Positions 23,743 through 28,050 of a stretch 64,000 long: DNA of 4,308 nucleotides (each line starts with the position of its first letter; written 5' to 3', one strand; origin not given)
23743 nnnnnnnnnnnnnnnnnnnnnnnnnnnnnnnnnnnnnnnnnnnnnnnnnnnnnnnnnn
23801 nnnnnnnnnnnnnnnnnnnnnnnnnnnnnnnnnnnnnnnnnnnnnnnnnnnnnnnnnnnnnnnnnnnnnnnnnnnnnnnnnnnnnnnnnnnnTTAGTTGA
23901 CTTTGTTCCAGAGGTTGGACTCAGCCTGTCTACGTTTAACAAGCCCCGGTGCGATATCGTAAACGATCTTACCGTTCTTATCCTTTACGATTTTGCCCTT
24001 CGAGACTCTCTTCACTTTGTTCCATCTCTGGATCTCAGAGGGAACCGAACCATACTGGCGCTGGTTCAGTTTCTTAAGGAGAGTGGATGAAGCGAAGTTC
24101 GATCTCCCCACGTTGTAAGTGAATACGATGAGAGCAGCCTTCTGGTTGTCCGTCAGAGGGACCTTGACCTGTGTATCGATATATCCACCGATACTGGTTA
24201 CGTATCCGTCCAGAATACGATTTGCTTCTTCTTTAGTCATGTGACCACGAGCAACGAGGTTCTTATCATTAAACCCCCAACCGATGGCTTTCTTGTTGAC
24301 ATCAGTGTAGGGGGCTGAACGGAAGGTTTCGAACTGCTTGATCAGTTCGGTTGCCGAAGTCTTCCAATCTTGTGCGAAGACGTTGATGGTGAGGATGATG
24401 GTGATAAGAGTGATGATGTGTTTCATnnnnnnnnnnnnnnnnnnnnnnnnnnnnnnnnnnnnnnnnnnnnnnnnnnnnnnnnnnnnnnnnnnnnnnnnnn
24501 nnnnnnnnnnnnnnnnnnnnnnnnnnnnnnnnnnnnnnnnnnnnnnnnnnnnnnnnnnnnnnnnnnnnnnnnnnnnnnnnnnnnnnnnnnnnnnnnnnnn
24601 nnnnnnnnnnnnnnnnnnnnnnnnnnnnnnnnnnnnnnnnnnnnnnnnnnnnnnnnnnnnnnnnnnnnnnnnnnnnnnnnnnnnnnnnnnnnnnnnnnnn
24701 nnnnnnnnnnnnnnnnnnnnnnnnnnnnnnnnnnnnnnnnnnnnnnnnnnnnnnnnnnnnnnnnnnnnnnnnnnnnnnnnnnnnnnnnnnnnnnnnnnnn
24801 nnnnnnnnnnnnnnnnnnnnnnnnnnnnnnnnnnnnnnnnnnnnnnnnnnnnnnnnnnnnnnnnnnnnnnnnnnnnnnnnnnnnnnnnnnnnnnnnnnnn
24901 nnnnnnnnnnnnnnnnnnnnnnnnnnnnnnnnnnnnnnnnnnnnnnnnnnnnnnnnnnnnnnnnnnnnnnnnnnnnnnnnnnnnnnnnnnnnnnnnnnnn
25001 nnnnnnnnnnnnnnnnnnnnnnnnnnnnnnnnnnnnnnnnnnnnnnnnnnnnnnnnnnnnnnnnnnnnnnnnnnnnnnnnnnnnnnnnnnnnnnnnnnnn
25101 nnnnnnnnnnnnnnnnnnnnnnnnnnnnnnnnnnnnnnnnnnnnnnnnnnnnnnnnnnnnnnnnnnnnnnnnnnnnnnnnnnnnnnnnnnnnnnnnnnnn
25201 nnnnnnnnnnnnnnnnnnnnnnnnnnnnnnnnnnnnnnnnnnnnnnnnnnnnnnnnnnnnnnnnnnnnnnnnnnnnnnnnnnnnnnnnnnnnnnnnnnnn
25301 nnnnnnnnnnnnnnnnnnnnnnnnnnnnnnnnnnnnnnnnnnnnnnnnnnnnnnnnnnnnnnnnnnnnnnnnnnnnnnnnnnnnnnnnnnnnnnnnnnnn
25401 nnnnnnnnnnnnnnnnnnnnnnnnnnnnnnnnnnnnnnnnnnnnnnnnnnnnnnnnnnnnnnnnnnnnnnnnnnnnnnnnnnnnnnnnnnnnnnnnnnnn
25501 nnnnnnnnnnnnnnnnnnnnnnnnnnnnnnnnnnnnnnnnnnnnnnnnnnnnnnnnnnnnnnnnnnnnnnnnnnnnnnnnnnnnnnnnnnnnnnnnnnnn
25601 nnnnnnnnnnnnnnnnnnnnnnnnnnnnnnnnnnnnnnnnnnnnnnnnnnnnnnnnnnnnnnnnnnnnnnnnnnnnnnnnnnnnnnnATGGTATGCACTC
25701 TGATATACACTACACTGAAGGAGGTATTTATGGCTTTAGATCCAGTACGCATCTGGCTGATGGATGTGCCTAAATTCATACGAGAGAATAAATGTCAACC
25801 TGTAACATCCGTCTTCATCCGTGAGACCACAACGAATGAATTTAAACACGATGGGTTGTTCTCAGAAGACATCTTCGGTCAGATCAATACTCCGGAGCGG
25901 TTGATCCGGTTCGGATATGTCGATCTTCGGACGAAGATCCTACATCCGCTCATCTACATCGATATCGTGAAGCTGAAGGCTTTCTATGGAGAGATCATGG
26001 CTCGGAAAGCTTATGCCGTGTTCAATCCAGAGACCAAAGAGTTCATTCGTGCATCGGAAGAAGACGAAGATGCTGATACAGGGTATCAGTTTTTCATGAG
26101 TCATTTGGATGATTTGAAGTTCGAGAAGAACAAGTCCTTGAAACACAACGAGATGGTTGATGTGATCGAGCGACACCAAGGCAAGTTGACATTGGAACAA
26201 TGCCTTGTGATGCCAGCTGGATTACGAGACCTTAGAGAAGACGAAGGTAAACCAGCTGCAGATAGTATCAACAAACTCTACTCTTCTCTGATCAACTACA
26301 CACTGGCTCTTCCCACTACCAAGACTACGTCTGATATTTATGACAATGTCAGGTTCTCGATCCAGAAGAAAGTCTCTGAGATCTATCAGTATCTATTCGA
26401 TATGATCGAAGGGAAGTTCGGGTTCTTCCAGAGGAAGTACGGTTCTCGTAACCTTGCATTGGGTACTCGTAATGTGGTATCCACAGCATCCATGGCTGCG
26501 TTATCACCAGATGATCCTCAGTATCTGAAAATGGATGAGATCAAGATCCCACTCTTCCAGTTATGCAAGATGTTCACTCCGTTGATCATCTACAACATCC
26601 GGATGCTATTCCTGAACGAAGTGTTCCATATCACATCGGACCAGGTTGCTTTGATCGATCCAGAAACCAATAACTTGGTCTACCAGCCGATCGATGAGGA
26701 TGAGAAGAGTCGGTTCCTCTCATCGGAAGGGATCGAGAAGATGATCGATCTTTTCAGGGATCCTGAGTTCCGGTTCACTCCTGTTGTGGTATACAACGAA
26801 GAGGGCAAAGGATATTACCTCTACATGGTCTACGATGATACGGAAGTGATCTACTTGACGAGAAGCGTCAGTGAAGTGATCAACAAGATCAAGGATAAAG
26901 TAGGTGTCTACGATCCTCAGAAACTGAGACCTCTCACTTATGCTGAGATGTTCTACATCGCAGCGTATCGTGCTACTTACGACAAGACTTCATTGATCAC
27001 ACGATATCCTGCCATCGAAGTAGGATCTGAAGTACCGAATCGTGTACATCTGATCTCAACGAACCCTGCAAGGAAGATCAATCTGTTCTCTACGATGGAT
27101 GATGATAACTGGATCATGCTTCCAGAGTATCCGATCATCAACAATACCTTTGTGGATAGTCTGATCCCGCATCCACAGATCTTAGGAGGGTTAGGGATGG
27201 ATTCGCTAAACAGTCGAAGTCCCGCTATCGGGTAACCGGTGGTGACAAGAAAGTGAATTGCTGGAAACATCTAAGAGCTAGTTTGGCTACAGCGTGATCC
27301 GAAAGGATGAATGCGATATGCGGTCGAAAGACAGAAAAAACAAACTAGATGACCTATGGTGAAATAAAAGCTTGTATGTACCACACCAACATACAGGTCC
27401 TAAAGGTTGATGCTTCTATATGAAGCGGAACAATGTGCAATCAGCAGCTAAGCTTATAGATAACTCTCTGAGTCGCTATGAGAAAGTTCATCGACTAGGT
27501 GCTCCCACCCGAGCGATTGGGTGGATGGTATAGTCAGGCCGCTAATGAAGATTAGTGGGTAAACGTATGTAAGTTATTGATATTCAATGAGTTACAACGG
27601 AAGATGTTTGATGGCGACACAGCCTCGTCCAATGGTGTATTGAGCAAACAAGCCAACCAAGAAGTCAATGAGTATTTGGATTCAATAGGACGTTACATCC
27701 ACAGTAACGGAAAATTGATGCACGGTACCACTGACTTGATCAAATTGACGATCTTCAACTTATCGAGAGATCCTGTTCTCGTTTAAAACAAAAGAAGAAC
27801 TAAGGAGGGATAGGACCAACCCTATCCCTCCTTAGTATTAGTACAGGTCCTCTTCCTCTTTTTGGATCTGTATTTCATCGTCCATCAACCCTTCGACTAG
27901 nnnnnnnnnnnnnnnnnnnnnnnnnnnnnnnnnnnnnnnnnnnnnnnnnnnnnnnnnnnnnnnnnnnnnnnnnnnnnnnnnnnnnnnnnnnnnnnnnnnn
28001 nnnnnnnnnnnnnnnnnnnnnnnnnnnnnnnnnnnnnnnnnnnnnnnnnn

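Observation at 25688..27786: Group I intron inserted exactly at the catalytic NADFDGD motif of an RNAP beta-prime gene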

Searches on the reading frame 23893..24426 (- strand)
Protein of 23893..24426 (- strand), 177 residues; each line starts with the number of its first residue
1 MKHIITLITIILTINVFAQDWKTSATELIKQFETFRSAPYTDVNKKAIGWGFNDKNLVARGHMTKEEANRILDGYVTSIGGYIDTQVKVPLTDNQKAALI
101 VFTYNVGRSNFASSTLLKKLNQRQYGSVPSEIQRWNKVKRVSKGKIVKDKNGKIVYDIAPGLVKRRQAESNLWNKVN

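Call 79: search_protein_families(library=phrogs, proteins=[window:23893-24426:-], max_evalue=0.001)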
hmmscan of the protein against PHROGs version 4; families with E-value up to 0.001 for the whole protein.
window:23893-24426:- (177 aa): 5 families
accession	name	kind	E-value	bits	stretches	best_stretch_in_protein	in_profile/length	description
phrog_7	-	lysis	3.7e-33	115.6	1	4-175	531-697/873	endolysin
phrog_10457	-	lysis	1.6e-18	67.7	1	82-173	18-93/95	endolysin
phrog_33083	-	lysis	4.5e-18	66.2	1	26-175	8-142/456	endolysin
phrog_28234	-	lysis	1.3e-08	35.3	1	48-168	101-232/372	endolysin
phrog_7910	-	lysis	8e-08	33.8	1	77-140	11-74/96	endolysin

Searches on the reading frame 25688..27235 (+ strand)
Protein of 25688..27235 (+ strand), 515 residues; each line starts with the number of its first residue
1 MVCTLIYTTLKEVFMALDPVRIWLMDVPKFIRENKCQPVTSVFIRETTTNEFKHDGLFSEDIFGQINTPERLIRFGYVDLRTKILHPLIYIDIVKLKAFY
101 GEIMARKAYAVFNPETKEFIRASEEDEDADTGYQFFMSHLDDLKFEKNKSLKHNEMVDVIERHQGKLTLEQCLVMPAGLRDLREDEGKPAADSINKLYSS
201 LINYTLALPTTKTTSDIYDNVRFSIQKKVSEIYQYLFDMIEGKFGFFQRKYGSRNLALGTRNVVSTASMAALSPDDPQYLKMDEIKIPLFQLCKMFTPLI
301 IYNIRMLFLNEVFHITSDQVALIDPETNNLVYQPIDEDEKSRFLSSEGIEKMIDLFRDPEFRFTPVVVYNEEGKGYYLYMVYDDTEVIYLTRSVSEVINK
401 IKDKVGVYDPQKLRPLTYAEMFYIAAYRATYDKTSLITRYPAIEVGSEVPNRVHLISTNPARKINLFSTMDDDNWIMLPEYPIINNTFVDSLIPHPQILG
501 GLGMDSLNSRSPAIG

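Call 5: search_protein_families(library=pfam, proteins=[window:25688-27235:+], max_evalue=1)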
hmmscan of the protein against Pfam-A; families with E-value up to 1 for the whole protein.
window:25688-27235:+ (515 aa): 0 families

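Call 6: search_protein_families(library=phrogs, proteins=[window:25688-27235:+], max_evalue=1)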
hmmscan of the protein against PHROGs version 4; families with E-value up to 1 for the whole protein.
window:25688-27235:+ (515 aa): 2 families
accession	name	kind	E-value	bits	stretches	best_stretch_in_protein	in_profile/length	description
phrog_2986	-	DNA, RNA and nucleotide metabolism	3.9e-125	419.1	1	16-505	4-484/539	RNA polymerase beta subunit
phrog_18652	-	unknown function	0.26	12.3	0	95-141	13-59/97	-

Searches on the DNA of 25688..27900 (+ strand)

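Call 4: search_rna_families(source=window, start=27000, end=27900, threshold=evalue, max_evalue=10, show_alignments=4)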
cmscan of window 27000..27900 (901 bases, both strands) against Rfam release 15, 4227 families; matches with E-value up to 10: 20.
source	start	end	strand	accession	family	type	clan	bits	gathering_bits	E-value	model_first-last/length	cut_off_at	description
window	27198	27557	+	RF00028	Intron_gpI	Intron;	-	38.9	50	3e-08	1-253/253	no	Group I catalytic intron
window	27784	27852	-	RF00689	MIR390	Gene; miRNA;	-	23.7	77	0.033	1-121/121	no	MIR390 microRNA precursor family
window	27784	27854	+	RF00689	MIR390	Gene; miRNA;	-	22.6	77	0.069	1-121/121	no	MIR390 microRNA precursor family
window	27799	27836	-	RF04220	HCV_SL588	Cis-reg;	-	21.6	79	0.17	24-61/81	no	SL588 non-coding RNA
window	27799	27836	-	RF00976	mir-583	Gene; miRNA;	-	20.6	80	0.25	1-62/62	no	mir-583 microRNA precursor family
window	27798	27837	-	RF03831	mir-627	Gene; miRNA;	-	20.4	86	0.15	25-64/87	no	mir-627 microRNA precursor family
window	27801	27834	-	RF03371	mir-4788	Gene; miRNA;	-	19.7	91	0.96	1-80/80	no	mir-4788 microRNA precursor family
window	27748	27843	+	RF02029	sraA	Gene; sRNA;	-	19.5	56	3.4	1-95/95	no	sraA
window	27788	27842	-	RF00834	mir-268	Gene; miRNA;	-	19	47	1.9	1-89/89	no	mir-268 microRNA precursor family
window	27795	27840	+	RF03629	mir-641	Gene; miRNA;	-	18.7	100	1.3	1-98/98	no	mir-641 microRNA precursor family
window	27795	27840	-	RF04340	Plastid-psbJ-4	Cis-reg;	CL00152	18.5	55.2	2.6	1-65/65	no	Plastid-psbJ-4 3UTR RNA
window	27801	27834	-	RF03255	mir-2188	Gene; miRNA;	-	16.6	60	3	1-78/78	no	mir-2188 microRNA precursor family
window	27351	27399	+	RF01164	SNORD107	Gene; snRNA; snoRNA; CD-box;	-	15.7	50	9.6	1-74/74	no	Small nucleolar RNA SNORD107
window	27095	27124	+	RF01140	sR20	Gene; snRNA; snoRNA; CD-box;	-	15.5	44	2.6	1-56/56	no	Small nucleolar RNA sR20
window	27802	27833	-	RF00988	mir-657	Gene; miRNA;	-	15.4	69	8.6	1-86/86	no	mir-657 microRNA precursor family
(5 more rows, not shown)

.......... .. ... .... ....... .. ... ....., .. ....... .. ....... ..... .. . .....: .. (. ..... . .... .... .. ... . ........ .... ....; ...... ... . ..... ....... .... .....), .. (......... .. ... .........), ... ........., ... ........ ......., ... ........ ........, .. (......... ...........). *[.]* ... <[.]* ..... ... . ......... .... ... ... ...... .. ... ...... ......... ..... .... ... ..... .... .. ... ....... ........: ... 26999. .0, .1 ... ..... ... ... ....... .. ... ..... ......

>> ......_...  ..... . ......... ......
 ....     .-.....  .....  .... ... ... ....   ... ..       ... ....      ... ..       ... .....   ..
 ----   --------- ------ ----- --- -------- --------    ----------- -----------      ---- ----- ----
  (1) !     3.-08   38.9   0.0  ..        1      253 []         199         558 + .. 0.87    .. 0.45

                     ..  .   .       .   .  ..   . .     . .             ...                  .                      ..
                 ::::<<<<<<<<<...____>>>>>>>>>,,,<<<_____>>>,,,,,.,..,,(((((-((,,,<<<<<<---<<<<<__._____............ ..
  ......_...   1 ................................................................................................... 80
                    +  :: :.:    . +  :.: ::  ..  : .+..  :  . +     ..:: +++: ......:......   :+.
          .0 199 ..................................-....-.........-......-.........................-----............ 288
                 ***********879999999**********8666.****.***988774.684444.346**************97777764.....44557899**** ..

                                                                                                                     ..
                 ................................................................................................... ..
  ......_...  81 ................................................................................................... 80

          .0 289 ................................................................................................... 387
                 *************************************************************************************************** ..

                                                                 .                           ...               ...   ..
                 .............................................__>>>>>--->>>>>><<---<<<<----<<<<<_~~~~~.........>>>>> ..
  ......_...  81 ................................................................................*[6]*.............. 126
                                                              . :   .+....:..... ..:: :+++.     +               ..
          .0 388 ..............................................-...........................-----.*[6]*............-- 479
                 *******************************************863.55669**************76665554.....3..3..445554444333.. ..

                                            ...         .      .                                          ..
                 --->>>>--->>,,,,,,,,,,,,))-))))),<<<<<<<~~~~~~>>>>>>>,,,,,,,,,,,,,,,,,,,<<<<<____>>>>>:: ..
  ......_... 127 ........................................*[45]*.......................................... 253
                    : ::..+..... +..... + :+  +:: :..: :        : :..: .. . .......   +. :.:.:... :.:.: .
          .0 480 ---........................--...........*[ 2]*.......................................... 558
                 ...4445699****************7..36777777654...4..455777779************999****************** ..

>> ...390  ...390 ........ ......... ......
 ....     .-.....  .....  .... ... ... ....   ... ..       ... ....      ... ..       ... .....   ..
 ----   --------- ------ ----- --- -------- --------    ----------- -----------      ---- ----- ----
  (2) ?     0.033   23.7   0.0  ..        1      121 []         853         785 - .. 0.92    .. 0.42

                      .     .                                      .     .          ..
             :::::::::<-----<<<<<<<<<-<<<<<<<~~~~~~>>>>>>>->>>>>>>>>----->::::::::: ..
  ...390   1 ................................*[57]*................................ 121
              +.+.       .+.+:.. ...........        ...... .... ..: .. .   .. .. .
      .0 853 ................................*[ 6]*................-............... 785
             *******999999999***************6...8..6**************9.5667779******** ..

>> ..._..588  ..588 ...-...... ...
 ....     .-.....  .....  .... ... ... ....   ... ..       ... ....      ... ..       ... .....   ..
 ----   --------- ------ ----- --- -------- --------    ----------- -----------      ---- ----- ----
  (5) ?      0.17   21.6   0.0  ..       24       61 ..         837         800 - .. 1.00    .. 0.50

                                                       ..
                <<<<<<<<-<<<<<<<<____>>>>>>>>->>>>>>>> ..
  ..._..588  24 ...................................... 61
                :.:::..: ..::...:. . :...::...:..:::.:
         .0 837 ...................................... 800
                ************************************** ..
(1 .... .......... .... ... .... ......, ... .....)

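Call 7: search_dna_similar(query=window:25688-27786:+, collection=phages, mode=near, max_rows=30)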
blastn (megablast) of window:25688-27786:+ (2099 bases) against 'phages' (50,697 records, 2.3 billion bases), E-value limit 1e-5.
No match.

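Call 8: search_dna_similar(query=window:27203-27606:+, collection=phages, mode=distant, max_rows=30)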
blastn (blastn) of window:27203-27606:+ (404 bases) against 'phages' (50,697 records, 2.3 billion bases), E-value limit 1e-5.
Records with a match: 13; places in all: 14; records where one place covers at least 80% of the query: 0.
Best place of each record, by identity: 80-90% 2; 60-80% 11.
By first word of the organism name: Enterococcus 7; Klebsiella 2; Pseudomonas 2; Listeria 1; Shewanella 1.
By host as written in the record: Enterococcus faecalis 3; Enterococcus sp. 2; Klebsiella pneumoniae 2; - 1; Enterococcus faecalis OG1RF 1; Listeria grayi 1; Pseudomonas aeruginosa BWKH8 1; Pseudomonas aeruginosa BWKH47 1; and 1 more.
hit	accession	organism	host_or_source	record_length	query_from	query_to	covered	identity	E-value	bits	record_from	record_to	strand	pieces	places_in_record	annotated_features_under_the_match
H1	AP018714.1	Enterococcus phage phiEF17H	-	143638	54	173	30%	74.4%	4e-7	62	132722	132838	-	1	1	none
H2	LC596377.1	Enterococcus phage phi EF7H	Enterococcus faecalis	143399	54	173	30%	74.4%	4e-7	62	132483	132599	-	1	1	none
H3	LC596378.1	Enterococcus phage phi EF14H1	Enterococcus faecalis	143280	54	173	30%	74.4%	4e-7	62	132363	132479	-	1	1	none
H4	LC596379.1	Enterococcus phage phi EF19G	Enterococcus faecalis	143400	54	173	30%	74.4%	4e-7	62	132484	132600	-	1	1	none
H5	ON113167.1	Enterococcus phage vB_OCPT_Carl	Enterococcus sp.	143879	54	173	30%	74.4%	4e-7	62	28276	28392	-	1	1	none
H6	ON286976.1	Enterococcus phage Sw5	Enterococcus faecalis OG1RF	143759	54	173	30%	74.4%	4e-7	62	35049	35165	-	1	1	none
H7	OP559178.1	Enterococcus phage vB_Efa29212_3e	Enterococcus sp.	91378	54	173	30%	74.4%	4e-7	62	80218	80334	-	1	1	none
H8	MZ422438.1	Listeria phage LPJP1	Listeria grayi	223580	51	170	30%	73.0%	5e-6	58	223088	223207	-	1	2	none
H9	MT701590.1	Klebsiella phage Miami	Klebsiella pneumoniae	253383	54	156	25%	81.6%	7e-17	94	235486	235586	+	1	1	hypothetical protein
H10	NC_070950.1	Klebsiella phage Miami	Klebsiella pneumoniae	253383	54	156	25%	81.6%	7e-17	94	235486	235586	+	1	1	hypothetical protein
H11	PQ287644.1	Pseudomonas phage HHBS8_1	Pseudomonas aeruginosa BWKH8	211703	54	154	25%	76.2%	3e-9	68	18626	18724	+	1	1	none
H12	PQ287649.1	Pseudomonas phage HHBS47_1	Pseudomonas aeruginosa BWKH47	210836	54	154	25%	76.2%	3e-9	68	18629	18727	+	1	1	none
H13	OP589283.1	Shewanella phage FishSpeaker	Shewanella oneidensis MR-1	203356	85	156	18%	79.2%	1e-6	60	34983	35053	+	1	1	none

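Call 44: get_annotated_region(hit=H9, flank=3000)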
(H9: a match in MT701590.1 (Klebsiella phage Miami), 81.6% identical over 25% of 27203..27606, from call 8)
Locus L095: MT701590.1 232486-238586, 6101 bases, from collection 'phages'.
description: Klebsiella phage Miami, complete genome.
organism: Klebsiella phage Miami (NCBI taxid 2767581)
taxonomy: Viruses; Duplodnaviria; Heunggongvirae; Uroviricota; Caudoviricetes; Miamivirus; Miamivirus miami
host: Klebsiella pneumoniae; source: wastewater; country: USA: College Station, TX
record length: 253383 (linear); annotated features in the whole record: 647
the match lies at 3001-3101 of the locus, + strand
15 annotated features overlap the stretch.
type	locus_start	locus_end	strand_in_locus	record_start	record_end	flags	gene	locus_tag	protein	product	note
CDS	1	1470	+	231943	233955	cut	-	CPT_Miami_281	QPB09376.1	hypothetical protein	gb|QAU04369.1| hypothetical protein [Vibrio phage 2 TSL-2019]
regulatory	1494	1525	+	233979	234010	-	-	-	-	terminator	-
regulatory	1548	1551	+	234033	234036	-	-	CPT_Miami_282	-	ribosome_binding_site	-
CDS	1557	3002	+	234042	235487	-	-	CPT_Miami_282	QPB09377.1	hypothetical protein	gb|QCW23207.1| hypothetical protein [Vibrio phage 5 TSL-2019]gb|QDH47521.1| hypothetical protein [Vibrio phage USC-1]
regulatory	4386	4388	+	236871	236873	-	-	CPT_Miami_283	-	ribosome_binding_site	-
CDS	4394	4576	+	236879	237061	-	-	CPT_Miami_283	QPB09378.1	hypothetical protein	gb|QDJ96811.1| hypothetical protein PS1_0052 [Aeromonas phage PS1]gb|QFR59442.1| hypothetical protein PS2_0158 ...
regulatory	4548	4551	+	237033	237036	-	-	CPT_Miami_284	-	ribosome_binding_site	-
CDS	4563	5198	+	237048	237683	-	-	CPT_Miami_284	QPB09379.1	hypothetical protein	ref|YP_009599415.1| phage protein [Vibrio phage pTD1]dbj|BAW98337.1| phage protein [Vibrio phage pTD1]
regulatory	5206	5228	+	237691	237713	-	-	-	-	terminator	-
regulatory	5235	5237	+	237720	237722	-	-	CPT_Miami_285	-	ribosome_binding_site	-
CDS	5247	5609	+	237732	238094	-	-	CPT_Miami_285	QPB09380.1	hypothetical protein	-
regulatory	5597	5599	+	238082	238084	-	-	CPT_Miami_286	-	ribosome_binding_site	-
CDS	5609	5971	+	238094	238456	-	-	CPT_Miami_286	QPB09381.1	hypothetical protein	-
regulatory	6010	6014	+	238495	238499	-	-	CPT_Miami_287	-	ribosome_binding_site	-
CDS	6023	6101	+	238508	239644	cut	-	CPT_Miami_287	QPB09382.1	putative transposase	gnl|BL_ORD_ID|557059 sp|P54992|YSNA_STRPR Putative transposase in snaA-snaB intergenic region OS=Streptomyces ...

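Call 45: get_annotated_region(hit=H11, flank=3000)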
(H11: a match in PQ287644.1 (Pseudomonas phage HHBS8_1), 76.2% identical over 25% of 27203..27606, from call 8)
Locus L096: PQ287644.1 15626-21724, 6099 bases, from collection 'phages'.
description: Pseudomonas phage HHBS8_1, complete genome.
organism: Pseudomonas phage HHBS8_1 (NCBI taxid 3390396)
taxonomy: Viruses
host: Pseudomonas aeruginosa BWKH8; source: sewage waters; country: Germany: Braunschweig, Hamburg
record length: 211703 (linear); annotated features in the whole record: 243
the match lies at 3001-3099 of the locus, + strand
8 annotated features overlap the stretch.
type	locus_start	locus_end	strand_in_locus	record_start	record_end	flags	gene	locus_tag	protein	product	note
CDS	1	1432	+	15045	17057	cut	-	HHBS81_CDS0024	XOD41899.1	nuclear shell protein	-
CDS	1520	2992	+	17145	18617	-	-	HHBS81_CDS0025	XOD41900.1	RNA polymerase beta subunit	-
CDS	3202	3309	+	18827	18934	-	-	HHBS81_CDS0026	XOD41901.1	hypothetical protein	-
CDS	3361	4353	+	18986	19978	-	-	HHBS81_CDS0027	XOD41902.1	HNH endonuclease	-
CDS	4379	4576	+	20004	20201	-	-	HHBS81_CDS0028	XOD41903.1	hypothetical protein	-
CDS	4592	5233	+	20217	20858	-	-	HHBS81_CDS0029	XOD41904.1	hypothetical protein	-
CDS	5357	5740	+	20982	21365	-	-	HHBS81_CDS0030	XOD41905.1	hypothetical protein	-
CDS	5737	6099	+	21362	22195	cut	-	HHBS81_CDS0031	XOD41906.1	hypothetical protein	-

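Call 74: search_rna_families(sources=[L098, L099, L100, L095, L096], threshold=evalue, max_evalue=0.01)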
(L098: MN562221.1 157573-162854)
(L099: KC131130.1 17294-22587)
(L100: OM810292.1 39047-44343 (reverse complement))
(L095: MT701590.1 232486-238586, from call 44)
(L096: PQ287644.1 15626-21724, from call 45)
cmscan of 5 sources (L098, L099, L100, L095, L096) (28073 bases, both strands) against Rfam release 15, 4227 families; matches with E-value up to 0.01: 4.
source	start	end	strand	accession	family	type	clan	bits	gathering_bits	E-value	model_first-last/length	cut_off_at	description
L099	2821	3225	+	RF00028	Intron_gpI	Intron;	-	51.2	50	2e-10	1-253/253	no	Group I catalytic intron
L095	2963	3282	+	RF00028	Intron_gpI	Intron;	-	42.9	50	6.1e-08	1-253/253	no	Group I catalytic intron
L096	2962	3286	+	RF00028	Intron_gpI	Intron;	-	39.9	50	4.8e-07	1-253/253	no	Group I catalytic intron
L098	4088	4451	+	RF00028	Intron_gpI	Intron;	-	38.7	50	1.1e-06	1-253/253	no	Group I catalytic intron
